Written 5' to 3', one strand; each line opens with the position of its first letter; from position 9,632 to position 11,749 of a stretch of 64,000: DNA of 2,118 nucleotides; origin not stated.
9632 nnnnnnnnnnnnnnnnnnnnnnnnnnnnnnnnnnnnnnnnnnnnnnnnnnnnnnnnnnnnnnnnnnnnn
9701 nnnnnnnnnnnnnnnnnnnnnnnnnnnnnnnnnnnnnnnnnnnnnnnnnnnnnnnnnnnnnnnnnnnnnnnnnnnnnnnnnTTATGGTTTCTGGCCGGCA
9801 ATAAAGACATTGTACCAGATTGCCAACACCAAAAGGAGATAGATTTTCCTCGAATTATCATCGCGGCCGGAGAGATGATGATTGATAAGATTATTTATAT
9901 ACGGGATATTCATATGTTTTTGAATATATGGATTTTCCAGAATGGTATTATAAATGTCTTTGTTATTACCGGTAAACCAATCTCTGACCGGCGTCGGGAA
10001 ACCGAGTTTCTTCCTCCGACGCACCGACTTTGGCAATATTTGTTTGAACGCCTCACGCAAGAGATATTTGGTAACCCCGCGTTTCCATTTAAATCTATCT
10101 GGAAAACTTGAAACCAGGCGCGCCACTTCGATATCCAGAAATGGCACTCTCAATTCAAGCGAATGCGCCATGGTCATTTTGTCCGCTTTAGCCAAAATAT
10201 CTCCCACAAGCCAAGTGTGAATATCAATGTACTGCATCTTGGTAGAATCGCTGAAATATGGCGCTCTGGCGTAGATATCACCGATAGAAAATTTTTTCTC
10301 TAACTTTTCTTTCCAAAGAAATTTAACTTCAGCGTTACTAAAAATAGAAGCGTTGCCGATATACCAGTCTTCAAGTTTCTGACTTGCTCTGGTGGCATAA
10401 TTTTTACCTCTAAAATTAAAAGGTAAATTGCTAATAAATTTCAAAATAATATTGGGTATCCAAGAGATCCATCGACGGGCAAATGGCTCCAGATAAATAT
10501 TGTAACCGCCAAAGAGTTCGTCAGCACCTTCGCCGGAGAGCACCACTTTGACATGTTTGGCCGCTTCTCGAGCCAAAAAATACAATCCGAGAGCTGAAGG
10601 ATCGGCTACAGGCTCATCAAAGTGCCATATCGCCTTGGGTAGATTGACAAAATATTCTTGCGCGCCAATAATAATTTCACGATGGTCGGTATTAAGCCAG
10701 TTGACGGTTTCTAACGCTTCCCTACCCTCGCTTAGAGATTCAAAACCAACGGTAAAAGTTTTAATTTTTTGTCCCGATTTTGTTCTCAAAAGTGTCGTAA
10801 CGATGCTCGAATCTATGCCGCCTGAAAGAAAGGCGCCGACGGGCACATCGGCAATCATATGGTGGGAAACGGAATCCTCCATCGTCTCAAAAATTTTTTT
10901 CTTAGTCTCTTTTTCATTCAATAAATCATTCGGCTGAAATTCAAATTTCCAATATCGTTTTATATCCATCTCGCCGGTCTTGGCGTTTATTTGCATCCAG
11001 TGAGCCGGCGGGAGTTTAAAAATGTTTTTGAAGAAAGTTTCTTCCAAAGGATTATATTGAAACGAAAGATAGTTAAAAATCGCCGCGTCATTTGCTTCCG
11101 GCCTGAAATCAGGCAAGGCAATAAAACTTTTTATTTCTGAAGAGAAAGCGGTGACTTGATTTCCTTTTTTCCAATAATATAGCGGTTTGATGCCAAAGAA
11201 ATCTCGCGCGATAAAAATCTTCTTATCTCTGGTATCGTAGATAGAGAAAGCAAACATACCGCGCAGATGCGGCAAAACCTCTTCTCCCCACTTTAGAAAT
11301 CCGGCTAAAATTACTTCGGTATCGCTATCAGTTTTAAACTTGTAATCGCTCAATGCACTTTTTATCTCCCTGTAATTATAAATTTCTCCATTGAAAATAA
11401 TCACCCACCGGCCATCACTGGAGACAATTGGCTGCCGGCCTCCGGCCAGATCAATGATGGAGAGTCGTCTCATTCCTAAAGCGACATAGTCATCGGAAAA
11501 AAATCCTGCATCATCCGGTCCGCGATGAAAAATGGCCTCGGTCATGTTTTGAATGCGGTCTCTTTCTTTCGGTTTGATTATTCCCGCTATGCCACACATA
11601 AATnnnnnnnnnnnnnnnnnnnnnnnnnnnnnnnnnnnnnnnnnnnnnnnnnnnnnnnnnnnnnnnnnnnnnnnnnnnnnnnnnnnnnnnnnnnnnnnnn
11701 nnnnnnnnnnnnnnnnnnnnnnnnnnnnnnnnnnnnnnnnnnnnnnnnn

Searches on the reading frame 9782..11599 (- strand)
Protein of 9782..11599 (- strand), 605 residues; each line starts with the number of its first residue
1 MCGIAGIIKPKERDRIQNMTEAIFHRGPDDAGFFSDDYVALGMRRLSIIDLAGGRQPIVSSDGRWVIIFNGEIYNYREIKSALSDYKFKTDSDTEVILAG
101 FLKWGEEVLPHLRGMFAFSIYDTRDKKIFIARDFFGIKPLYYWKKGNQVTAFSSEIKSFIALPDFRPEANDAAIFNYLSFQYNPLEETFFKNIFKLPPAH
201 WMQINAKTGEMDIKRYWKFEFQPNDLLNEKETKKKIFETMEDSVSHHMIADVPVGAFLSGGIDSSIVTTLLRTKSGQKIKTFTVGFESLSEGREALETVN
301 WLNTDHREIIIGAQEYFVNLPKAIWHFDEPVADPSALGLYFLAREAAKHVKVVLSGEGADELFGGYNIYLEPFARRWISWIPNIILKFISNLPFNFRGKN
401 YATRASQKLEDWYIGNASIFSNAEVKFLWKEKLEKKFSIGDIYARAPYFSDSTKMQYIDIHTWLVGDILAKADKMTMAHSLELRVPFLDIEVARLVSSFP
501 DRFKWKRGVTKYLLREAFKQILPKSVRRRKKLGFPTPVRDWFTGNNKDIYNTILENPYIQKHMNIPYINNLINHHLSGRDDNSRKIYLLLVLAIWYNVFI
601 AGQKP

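Call 17: search_protein_families(library=pfam, proteins=[window:9782-11599:-], max_evalue=0.001)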
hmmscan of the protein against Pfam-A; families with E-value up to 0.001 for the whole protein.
window:9782-11599:- (605 aa): 4 families
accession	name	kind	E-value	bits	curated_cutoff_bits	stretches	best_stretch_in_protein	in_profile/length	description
PF00733.27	Asn_synthase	-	4.5e-97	326.3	21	1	238-596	4-353/354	Asparagine synthase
PF13537.11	GATase_7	-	1.3e-42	145.1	25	1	44-160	2-122/123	Glutamine amidotransferase domain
PF13522.11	GATase_6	-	1.5e-37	128.9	27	1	28-155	1-130/130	Glutamine amidotransferase domain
PF12481.13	DUF3700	-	0.00017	21.6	27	1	106-155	123-172/228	Aluminium induced protein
